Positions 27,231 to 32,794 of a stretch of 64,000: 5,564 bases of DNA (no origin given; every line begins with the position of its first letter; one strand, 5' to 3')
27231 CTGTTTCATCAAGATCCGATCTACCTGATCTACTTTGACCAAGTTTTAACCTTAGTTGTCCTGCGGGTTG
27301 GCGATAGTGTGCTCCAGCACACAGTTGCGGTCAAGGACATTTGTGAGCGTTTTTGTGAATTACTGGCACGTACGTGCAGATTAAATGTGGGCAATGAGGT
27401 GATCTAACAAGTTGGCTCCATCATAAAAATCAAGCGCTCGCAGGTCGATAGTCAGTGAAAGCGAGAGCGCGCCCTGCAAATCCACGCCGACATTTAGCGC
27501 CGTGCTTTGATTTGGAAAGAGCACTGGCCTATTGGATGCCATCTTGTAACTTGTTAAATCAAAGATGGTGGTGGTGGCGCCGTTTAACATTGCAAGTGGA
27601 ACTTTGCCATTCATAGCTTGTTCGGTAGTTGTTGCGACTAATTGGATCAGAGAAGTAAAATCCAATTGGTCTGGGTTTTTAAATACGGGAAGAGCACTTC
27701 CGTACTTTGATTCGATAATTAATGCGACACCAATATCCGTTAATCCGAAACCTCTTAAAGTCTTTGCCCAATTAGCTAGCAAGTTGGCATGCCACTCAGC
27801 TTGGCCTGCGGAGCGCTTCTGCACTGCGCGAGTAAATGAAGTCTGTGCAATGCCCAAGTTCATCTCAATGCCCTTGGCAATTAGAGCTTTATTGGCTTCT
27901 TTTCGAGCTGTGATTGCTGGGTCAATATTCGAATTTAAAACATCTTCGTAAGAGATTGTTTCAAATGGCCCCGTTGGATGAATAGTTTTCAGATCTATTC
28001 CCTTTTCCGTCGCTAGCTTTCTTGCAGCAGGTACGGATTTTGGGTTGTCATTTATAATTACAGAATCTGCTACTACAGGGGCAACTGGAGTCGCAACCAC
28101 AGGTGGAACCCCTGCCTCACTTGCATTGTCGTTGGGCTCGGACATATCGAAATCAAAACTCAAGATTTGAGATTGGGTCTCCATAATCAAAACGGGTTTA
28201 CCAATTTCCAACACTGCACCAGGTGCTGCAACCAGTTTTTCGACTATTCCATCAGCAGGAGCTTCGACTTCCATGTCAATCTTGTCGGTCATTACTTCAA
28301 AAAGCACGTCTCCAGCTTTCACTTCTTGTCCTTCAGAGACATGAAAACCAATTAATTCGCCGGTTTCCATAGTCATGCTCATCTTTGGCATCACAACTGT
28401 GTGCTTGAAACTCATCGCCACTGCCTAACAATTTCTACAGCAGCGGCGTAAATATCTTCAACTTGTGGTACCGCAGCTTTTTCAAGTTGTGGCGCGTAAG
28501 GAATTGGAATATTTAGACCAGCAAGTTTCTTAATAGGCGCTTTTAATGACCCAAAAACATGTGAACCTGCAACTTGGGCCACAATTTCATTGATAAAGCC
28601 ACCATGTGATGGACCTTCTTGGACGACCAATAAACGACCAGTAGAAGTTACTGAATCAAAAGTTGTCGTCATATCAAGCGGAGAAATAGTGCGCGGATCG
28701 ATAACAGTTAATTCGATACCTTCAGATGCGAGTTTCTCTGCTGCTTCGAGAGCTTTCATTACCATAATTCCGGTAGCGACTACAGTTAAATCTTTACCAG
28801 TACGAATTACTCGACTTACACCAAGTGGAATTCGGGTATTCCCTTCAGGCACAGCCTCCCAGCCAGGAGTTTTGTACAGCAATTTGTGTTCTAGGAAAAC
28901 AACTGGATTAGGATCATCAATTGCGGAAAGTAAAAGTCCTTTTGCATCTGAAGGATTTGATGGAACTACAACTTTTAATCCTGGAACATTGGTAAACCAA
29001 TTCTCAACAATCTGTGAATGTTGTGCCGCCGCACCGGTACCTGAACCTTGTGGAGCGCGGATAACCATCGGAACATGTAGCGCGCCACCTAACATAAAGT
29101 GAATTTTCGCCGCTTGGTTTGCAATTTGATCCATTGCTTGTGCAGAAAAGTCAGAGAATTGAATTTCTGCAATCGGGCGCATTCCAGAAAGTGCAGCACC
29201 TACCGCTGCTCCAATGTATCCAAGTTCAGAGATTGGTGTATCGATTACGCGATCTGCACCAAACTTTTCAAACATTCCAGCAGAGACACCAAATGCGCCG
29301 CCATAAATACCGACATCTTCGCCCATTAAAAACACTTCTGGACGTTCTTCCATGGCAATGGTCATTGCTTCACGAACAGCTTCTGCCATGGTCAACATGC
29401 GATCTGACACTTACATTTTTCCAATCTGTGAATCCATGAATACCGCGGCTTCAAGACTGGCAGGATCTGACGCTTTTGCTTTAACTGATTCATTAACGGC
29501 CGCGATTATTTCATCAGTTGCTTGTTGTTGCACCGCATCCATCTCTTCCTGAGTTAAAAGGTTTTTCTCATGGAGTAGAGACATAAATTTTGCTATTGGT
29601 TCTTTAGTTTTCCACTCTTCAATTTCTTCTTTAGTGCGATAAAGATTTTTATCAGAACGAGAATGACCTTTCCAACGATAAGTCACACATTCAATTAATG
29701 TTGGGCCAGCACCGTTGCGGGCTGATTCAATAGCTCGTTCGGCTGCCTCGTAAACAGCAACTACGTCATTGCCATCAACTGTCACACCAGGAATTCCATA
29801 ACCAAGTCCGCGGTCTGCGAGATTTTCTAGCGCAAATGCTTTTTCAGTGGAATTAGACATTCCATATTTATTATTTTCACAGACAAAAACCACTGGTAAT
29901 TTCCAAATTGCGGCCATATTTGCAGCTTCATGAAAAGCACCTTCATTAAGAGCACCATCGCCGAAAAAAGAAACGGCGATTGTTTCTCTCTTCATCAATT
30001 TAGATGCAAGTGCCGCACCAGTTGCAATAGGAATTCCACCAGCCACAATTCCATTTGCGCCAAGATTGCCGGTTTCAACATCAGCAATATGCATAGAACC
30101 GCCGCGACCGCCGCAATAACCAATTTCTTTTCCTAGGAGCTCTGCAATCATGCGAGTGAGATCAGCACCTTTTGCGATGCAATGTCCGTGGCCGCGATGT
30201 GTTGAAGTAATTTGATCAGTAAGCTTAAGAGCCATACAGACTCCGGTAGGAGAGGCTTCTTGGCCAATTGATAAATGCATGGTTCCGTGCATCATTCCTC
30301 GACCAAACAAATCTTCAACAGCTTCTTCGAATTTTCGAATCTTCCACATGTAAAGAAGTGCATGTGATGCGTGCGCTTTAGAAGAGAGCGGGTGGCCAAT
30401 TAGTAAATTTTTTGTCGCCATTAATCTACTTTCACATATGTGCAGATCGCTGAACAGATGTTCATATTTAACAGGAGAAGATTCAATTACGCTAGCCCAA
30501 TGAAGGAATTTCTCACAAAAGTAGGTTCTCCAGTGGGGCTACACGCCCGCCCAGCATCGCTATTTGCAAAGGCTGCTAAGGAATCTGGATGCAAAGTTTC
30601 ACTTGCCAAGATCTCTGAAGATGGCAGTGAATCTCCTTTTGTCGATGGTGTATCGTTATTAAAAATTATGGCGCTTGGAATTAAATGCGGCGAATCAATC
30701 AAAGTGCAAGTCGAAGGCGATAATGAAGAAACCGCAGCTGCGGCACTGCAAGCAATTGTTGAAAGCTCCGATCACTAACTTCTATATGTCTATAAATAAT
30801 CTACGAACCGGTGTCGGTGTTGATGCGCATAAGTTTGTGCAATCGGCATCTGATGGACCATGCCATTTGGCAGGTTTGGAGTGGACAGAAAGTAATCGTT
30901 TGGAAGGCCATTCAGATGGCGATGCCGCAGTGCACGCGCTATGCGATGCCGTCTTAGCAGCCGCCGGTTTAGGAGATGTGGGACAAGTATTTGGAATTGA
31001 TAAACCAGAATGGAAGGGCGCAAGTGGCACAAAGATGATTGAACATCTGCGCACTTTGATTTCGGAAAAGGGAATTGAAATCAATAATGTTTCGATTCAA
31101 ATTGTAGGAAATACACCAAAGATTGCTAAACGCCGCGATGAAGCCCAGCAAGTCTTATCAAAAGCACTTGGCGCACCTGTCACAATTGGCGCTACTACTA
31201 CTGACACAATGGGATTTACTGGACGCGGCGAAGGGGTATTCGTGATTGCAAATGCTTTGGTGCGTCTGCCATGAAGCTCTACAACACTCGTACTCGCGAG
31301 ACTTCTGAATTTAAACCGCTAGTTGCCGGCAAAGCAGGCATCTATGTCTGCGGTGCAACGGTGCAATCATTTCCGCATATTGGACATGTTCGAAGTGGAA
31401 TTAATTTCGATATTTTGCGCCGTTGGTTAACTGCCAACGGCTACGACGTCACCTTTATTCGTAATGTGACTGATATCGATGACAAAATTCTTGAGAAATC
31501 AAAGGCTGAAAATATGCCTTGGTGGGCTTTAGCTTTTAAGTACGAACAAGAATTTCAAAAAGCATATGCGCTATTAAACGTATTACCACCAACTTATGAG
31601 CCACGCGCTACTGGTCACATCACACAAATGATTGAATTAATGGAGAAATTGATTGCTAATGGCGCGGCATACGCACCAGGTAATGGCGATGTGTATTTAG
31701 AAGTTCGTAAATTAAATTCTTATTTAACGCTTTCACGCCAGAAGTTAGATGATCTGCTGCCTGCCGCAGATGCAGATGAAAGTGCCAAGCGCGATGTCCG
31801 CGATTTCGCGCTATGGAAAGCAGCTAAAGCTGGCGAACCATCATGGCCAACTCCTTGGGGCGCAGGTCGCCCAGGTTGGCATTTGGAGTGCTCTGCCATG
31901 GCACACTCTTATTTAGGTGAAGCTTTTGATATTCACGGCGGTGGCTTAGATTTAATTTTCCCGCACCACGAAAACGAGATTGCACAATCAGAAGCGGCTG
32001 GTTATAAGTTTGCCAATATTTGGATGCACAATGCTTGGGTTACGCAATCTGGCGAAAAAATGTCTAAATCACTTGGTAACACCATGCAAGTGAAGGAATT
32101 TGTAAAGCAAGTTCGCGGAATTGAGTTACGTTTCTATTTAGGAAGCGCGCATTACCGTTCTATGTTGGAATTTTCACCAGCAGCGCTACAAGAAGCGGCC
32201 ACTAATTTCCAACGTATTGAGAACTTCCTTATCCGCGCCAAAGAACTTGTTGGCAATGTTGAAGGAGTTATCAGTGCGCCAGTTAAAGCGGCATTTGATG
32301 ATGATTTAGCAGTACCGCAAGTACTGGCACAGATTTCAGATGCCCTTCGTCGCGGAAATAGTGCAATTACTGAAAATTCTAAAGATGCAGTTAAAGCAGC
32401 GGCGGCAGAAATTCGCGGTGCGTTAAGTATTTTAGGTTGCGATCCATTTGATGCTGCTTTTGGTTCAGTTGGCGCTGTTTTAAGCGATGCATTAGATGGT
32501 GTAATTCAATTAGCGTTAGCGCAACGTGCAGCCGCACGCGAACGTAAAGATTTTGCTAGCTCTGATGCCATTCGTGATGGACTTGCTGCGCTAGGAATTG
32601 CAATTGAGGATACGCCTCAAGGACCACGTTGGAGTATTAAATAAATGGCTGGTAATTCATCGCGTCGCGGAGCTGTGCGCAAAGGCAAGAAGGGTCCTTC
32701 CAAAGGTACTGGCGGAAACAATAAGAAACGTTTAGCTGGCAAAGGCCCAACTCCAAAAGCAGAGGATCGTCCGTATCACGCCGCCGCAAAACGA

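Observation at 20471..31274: MEP-pathway operon split by a 9.3-kb Gut-PTS / DRL-family / Aco-E1 / IspD / HPr block: candidate methylerythritol or deoxyxylulose-phosphate module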

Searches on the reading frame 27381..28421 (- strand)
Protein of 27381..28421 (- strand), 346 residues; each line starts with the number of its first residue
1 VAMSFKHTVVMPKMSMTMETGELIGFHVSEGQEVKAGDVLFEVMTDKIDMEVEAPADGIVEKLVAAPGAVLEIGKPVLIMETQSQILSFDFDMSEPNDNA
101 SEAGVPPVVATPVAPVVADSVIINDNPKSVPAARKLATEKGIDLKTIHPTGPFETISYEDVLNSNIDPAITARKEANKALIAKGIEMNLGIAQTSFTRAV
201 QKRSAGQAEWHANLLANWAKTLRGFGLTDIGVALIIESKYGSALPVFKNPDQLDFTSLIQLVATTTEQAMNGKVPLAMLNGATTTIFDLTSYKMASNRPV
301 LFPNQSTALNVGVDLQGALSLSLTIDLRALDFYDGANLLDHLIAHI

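Call 5: search_protein_families(library=pfam, proteins=[window:27381-28421:-], max_evalue=0.01)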
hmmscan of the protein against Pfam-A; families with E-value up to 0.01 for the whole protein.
window:27381-28421:- (346 aa): 4 families
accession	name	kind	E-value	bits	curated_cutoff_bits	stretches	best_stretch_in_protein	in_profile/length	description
PF00364.28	Biotin_lipoyl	-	2.8e-15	56.3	22.1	1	8-79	2-72/73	Biotin-requiring enzyme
PF02817.22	E3_binding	-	7.4e-10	39.3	23.7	1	129-162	3-36/36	e3 binding domain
PF00198.28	2-oxoacid_dh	-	7e-08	32.6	23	1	169-314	41-180/232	2-oxoacid dehydrogenases acyltransferase (catalytic domain)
PF13533.13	Biotin_lipoyl_2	-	7.8e-05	22.8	29.8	1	27-42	15-30/32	Biotin-lipoyl like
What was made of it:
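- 27381..28421 (-): E2-like lipoyl carrier: lipoyl domain, E3/E1-binding domain and an acyltransferase-like core whose catalytic His is Leu. PF00364, PF02817 and a weak PF00198 hit (call 5).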

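Call 7: search_protein_families(library=ncbifam, proteins=[window:27381-28421:-], max_evalue=0.001)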
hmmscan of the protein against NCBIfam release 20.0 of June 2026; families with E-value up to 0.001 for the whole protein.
window:27381-28421:- (346 aa): 19 families
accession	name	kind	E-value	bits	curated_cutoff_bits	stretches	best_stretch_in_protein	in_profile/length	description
TIGR01349.1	PDHac_trf_mito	equivalog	5e-26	91.8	445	1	9-178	2-188/437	pyruvate dehydrogenase complex dihydrolipoamide acetyltransferase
NF011457.0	PRK14875.1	equivalog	2.2e-23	82.9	307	1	7-169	4-123/372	acetoin dehydrogenase dihydrolipoyllysine-residue acetyltransferase subunit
NF004309.0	PRK05704.1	equivalog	1.1e-22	81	449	2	9-179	5-165/408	2-oxoglutarate dehydrogenase complex dihydrolipoyllysine-residue succinyltransferase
NF008814.0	PRK11854.1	equivalog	4.8e-22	78.1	722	1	7-184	208-388/637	pyruvate dehydrogenase complex dihydrolipoyllysine-residue acetyltransferase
TIGR01347.1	sucB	equivalog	1.4e-20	73.9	378.65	1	9-180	3-164/404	dihydrolipoyllysine-residue succinyltransferase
TIGR01348.1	PDHac_trf_long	equivalog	2.9e-17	62.4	552.1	1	9-198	158-353/587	dihydrolipoyllysine-residue acetyltransferase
TIGR02927.1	SucB_Actino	equivalog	6.2e-16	58.3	423.45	2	8-102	4-100/579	2-oxoglutarate dehydrogenase, E2 component, dihydrolipoamide succinyltransferase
NF008854.0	PRK11892.1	equivalog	2.2e-14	53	454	1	8-85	4-82/464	pyruvate dehydrogenase complex E1 component subunit beta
NF011416.0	PRK14843.1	equivalog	2.9e-08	33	429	0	233-342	214-335/347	dihydrolipoamide acetyltransferase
TIGR01730.1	RND_mfp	subfamily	3.2e-07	29.6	94.9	0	49-97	134-181/322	efflux RND transporter periplasmic adaptor subunit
TIGR01108.1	oadA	equivalog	8.4e-07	27.8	756.5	1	20-74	525-579/582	sodium-extruding oxaloacetate decarboxylase subunit alpha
NF010645.0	PRK14042.1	equivalog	7.9e-06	24.9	1182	1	20-75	533-588/596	pyruvate carboxylase subunit B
TIGR02712.1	urea_carbox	equivalog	7.9e-06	23.8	1303.85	1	20-80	1140-1200/1201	urea carboxylase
NF006761.0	PRK09282.1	domain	1.4e-05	23.8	402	1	17-80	527-589/591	pyruvate carboxylase subunit B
NF010643.0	PRK14040.1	subfamily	1.9e-05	23.3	892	1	20-80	534-594/595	oxaloacetate decarboxylase subunit alpha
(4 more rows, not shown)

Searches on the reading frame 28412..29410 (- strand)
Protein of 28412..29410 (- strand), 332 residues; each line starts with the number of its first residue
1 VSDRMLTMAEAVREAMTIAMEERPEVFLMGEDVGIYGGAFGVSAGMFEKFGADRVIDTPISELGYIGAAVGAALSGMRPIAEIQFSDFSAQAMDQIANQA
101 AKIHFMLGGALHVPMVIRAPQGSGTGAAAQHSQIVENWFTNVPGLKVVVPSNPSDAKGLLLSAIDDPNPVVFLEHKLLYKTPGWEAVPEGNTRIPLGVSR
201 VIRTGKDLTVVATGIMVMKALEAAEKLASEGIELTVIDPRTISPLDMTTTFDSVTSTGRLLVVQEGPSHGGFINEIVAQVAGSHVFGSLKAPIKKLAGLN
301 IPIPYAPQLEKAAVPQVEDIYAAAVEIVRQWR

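Call 5: search_protein_families(library=pfam, proteins=[window:28412-29410:-], max_evalue=0.01)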
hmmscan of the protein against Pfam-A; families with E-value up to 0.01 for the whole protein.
window:28412-29410:- (332 aa): 3 families
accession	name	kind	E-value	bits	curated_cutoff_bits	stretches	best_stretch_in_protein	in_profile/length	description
PF02779.29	Transket_pyr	-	1.2e-43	149.2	27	1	6-180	3-173/174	Transketolase, pyrimidine binding domain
PF02780.25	Transketolase_C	-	1.2e-35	122.6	25.9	1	199-320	3-124/124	Transketolase, C-terminal domain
PF22613.1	Transketolase_C_1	-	0.0045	17.6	27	1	205-237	11-43/113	Transketolase-like TK C-terminal domain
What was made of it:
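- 28412..29410 (-): TPP-dependent dehydrogenase E1 beta subunit. PF02779 and PF02780 (call 5).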

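Call 7: search_protein_families(library=ncbifam, proteins=[window:28412-29410:-], max_evalue=0.001)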
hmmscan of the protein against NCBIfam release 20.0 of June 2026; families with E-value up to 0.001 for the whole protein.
window:28412-29410:- (332 aa): 7 families
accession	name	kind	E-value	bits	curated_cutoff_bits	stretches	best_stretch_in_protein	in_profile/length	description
NF006667.0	PRK09212.1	subfamily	4.6e-107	357.7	321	1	5-328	3-323/327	pyruvate dehydrogenase complex E1 component subunit beta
NF008854.0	PRK11892.1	equivalog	1.5e-105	353.6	454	1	5-328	141-462/464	pyruvate dehydrogenase complex E1 component subunit beta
NF004559.0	PRK05899.2-5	equivalog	8.8e-26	90.3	488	1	14-307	326-602/627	transketolase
TIGR00204.1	dxs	equivalog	5.9e-18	64.7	465.95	1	51-283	350-572/616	1-deoxy-D-xylulose-5-phosphate synthase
NF003933.0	PRK05444.2-2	equivalog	2.1e-16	59.6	395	1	47-296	330-571/606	1-deoxy-D-xylulose-5-phosphate synthase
NF008968.0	PRK12315.1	subfamily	1.5e-14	53.2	510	1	7-278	280-535/582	1-deoxy-D-xylulose-5-phosphate synthase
NF004556.0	PRK05899.2-2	equivalog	1.7e-10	39.8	575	1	137-280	448-593/639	transketolase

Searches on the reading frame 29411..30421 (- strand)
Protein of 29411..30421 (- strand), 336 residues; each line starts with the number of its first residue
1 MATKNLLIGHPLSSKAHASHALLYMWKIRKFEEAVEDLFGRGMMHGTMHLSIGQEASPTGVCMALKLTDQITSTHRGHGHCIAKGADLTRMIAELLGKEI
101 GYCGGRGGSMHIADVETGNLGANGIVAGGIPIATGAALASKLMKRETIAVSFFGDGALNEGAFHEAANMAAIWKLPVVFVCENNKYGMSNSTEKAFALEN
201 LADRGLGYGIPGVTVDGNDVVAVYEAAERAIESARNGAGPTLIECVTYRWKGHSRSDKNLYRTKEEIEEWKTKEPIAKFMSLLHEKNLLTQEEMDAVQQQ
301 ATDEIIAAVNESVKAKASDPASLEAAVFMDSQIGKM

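Call 5: search_protein_families(library=pfam, proteins=[window:29411-30421:-], max_evalue=0.01)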
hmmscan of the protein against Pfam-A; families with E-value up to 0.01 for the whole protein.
window:29411-30421:- (336 aa): 4 families
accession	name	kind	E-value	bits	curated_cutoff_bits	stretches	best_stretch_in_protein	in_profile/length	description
PF00676.26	E1_dh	-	2.4e-90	303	22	1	27-319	5-298/300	Dehydrogenase E1 component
PF02775.26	TPP_enzyme_C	-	1.5e-07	31.7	21.9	1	123-245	27-151/151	Thiamine pyrophosphate enzyme, C-terminal TPP binding domain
PF00456.26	Transketolase_N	-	1.6e-07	31.1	22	1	113-248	107-244/334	Transketolase, thiamine diphosphate binding domain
PF13292.11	DXP_synthase_N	-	1.3e-05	25.1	21.2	1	129-190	116-177/274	1-deoxy-D-xylulose-5-phosphate synthase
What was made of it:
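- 29411..30421 (-): TPP-dependent dehydrogenase E1 alpha subunit (PDH/acetoin-type heterotetramer family). PF00676, 303 bits (call 5).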

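Call 7: search_protein_families(library=ncbifam, proteins=[window:29411-30421:-], max_evalue=0.001)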
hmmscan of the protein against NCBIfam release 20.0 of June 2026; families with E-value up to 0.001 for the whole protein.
window:29411-30421:- (336 aa): 11 families
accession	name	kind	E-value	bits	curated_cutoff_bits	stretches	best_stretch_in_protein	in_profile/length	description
TIGR03182.1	PDH_E1_alph_y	equivalog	2.8e-107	358.3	393.85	1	18-328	4-314/315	pyruvate dehydrogenase (acetyl-transferring) E1 component subunit alpha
TIGR03181.1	PDH_E1_alph_x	equivalog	5.1e-77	259.1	411.35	1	15-329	23-328/341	pyruvate dehydrogenase (acetyl-transferring) E1 component subunit alpha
NF004559.0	PRK05899.2-5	equivalog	4.5e-17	61.5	488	1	113-276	121-276/627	transketolase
TIGR00232.1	tktlase_bact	equivalog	6.4e-10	38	682.25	1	113-258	105-253/654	transketolase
NF006914.0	PRK09404.1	equivalog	2.6e-09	35.9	764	1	142-313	336-512/919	2-oxoglutarate dehydrogenase E1 component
TIGR00239.1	2oxo_dh_E1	equivalog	1.9e-08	32.7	770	1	144-319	343-523/931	2-oxoglutarate dehydrogenase E1 component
NF008907.0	PRK12270.1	equivalog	5.9e-08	30.9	878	1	126-319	640-838/1241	multifunctional oxoglutarate decarboxylase/oxoglutarate dehydrogenase thiamine pyrophosphate-binding subunit/dihydrolipoyllysine-residue suc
NF004556.0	PRK05899.2-2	equivalog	1.2e-07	30.4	575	1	111-264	118-262/639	transketolase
NF004558.0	PRK05899.2-4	equivalog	4.8e-06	25.2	788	1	114-259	108-251/651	transketolase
TIGR00204.1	dxs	equivalog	8e-05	21.3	465.95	1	128-190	115-177/616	1-deoxy-D-xylulose-5-phosphate synthase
NF006203.0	PRK08327.1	equivalog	0.00063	18.4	456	0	127-186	431-491/571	thiamine pyrophosphate-requiring protein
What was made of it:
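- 29411..30421 (-): TIGR03182 scores 358, below the 393.85 cut-off (call 7).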

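Call 54: search_solved_structures(query=window:29411-30421:-, max_evalue=1e-20)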
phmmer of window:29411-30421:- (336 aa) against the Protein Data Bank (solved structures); distinct sequences matched with E-value up to 1e-20: 28.
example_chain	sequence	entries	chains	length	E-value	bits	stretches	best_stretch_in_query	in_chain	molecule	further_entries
1ni4_A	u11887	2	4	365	1.3e-60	208.5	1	25-308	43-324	Pyruvate dehydrogenase E1 component: Alpha subunit | Pyruvate dehydrogenase E1 component subunit alpha, somatic form, mitochondrial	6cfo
3exe_A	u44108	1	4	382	1.5e-60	208.3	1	25-308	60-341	Pyruvate dehydrogenase E1 component subunit alpha, somatic form, mitochondrial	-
6cer_A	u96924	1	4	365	3.3e-60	207.2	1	25-308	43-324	Pyruvate dehydrogenase E1 component subunit alpha, somatic form, mitochondrial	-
3exf_A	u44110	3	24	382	3.4e-60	207.1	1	25-308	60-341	Pyruvate dehydrogenase E1 component subunit alpha, somatic form, mitochondrial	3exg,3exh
3exi_A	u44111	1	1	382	3.8e-60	207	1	25-308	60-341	Pyruvate dehydrogenase E1 component subunit alpha, somatic form, mitochondrial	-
2ozl_A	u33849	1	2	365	4.6e-60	206.7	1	25-308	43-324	Pyruvate dehydrogenase E1 component alpha subunit, somatic form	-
1um9_A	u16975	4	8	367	4.5e-42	147.6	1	51-322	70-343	2-oxo acid dehydrogenase alpha subunit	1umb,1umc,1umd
1w85_A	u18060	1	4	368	7.8e-40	140.2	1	125-320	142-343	PYRUVATE DEHYDROGENASE E1 COMPONENT, ALPHA SUBUNIT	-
3duf_A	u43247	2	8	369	7.9e-40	140.2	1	125-320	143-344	Pyruvate dehydrogenase E1 component subunit alpha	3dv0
3dva_A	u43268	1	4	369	1.5e-39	139.3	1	125-320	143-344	Pyruvate dehydrogenase E1 component subunit alpha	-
1w88_A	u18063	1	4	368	2.1e-39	138.9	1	125-320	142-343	PYRUVATE DEHYDROGENASE E1 COMPONENT, ALPHA SUBUNIT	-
1dtw_A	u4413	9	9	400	8.7e-37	130.2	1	51-329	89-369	BRANCHED-CHAIN ALPHA-KETO ACID DEHYDROGENASE ALPHA SUBUNIT | 2-OXOISOVALERATE DEHYDROGENASE ALPHA SUBUNIT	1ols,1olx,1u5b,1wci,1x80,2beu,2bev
2bff_A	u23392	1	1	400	1.7e-36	129.3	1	51-329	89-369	2-OXOISOVALERATE DEHYDROGENASE ALPHA SUBUNIT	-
2j9f_A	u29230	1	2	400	1.7e-36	129.3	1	51-329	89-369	2-OXOISOVALERATE DEHYDROGENASE ALPHA SUBUNIT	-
1x7y_A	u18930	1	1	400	2.1e-36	129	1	51-329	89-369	2-oxoisovalerate dehydrogenase alpha subunit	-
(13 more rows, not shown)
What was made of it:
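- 29411..30421 (-): The best solved relative is human PDH E1 alpha, 208 bits (call 54).
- On Acetoin dehydrogenase AcoA/AcoB specifically: The best solved relative is human PDH E1 alpha (call 54).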

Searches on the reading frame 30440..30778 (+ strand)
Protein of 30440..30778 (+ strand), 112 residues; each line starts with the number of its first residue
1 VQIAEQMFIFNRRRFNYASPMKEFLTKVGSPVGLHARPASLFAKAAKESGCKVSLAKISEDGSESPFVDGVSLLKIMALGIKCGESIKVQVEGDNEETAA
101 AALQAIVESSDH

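Call 5: search_protein_families(library=pfam, proteins=[window:30440-30778:+], max_evalue=0.01)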
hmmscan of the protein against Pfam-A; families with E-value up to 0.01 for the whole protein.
window:30440-30778:+ (112 aa): 1 family
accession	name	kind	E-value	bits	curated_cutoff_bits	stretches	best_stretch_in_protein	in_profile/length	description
PF00381.24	PTS-HPr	-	1.2e-21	77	23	1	26-108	5-80/81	PTS HPr component phosphorylation site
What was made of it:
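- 30500..30778 (+): HPr phosphocarrier, divergent from E1 alpha and 7 nt upstream of ispF. PF00381, 77 bits (call 5).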

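Call 7: search_protein_families(library=ncbifam, proteins=[window:30440-30778:+], max_evalue=0.001)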
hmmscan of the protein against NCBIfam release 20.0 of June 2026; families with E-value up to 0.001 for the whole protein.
window:30440-30778:+ (112 aa): 9 families
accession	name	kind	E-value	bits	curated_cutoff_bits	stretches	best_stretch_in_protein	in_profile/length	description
TIGR01003.1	PTS_HPr_family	subfamily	3.8e-20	71.6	47.9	1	21-108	1-82/82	HPr family phosphocarrier protein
NF041319.1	PTS-HPr_Halo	equivalog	2.6e-16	59.9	140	1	28-109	7-85/87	phosphocarrier protein HPr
NF008319.0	PRK11109.1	equivalog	2.1e-12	47.1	302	1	28-107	292-368/376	fused PTS fructose transporter subunit IIA/HPr protein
NF010352.0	PRK13780.1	equivalog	4.7e-09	36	110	1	27-108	7-82/88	phosphocarrier protein HPr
NF010354.0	PRK13782.1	equivalog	6e-09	35.8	123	1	28-109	8-83/85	HPr family phosphocarrier protein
NF008104.0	PRK10850.1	equivalog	6e-08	32.7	153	1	28-103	8-77/85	phosphocarrier protein Hpr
NF010351.0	PRK13779.1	equivalog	7.6e-07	28.3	766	1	32-105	301-495/503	bifunctional PTS system fructose-specific transporter subunit IIA/HPr protein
NF008146.0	PRK10897.1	equivalog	0.00014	22.1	119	1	30-109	11-85/90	PTS phosphocarrier protein NPr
NF008478.1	PRK11377.1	equivalog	0.00014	21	520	1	23-108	157-236/473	dihydroxyacetone kinase phosphoryl donor subunit DhaM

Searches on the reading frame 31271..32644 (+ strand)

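Call 5: search_protein_families(library=pfam, proteins=[window:31271-32644:+], max_evalue=0.01)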
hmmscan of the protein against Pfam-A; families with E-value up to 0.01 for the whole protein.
window:31271-32644:+ (457 aa): 6 families
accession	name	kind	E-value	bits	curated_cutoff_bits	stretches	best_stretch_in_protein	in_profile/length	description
PF01406.26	tRNA-synt_1e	-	1.1e-120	403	27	1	14-309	2-299/301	tRNA synthetases class I (C) catalytic domain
PF09334.17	tRNA-synt_1g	-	6.5e-14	51.9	20.1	2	32-142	11-122/391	tRNA synthetases class I (M)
PF00133.28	tRNA-synt_1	-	5.8e-07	29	22.7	1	246-300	358-412/414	tRNA synthetases class I (I, L, M and V)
PF23493.1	CysS_C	-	9.2e-07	29.3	23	1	415-454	11-50/51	Cysteinyl-tRNA ligase anticodon binding domain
PF01921.24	tRNA-synt_1f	-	2.5e-05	23.8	27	0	256-321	274-340/360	tRNA synthetases class I (K)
PF09190.17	DALR_2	-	0.0057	17.6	22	0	338-389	2-54/57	DALR domain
